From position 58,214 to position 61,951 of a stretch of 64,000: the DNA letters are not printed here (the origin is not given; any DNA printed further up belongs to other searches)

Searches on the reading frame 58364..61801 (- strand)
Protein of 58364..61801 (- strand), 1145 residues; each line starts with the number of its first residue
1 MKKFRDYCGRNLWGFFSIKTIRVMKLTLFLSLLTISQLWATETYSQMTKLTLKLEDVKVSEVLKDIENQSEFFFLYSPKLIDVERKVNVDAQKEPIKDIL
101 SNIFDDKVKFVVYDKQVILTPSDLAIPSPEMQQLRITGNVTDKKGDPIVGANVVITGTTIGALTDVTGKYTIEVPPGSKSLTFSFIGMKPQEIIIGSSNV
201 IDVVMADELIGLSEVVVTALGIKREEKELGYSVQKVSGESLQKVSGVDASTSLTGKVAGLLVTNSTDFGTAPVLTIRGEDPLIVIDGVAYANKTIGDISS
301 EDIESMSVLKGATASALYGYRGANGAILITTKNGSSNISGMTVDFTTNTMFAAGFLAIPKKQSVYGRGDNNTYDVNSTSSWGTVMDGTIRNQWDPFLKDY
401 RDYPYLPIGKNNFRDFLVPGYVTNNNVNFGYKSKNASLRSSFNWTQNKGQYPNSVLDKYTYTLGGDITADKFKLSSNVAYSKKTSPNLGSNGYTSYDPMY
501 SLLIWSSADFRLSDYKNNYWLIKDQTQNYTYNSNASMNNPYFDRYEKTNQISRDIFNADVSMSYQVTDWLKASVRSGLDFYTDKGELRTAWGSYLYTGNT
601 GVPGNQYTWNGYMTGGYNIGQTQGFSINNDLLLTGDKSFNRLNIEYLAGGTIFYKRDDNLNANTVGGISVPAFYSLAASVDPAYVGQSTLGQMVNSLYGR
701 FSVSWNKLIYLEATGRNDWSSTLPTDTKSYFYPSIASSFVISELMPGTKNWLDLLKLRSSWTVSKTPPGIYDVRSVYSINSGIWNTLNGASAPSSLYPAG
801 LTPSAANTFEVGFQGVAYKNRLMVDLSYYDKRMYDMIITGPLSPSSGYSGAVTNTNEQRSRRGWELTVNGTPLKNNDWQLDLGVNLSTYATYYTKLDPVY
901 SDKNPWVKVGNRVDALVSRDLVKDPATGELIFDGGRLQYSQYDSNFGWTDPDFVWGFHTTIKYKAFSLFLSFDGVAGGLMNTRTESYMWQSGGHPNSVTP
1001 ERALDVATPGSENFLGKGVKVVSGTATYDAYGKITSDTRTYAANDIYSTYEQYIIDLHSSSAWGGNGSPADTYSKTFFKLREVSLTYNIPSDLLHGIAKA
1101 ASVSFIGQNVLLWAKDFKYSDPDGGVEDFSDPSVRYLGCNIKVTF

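Call 80: search_protein_families(library=pfam, proteins=[window:58364-61801:-], max_evalue=0.0001)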
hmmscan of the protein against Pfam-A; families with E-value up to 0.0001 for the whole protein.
window:58364-61801:- (1145 aa): 4 families
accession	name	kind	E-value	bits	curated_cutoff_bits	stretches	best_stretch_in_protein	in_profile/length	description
PF13715.12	CarbopepD_reg_2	-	3.2e-18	66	32.2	1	136-217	1-88/88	CarboxypepD_reg-like domain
PF13620.12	CarboxypepD_reg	-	2.4e-14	53.9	32.3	1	136-193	2-64/82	Carboxypeptidase regulatory-like domain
PF07715.20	Plug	-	4.7e-13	50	23.9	1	227-326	3-107/107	TonB-dependent Receptor Plug Domain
PF00593.30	TonB_dep_Rec_b-barrel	-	7.9e-11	42.9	27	1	520-955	23-415/436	TonB dependent receptor-like, beta-barrel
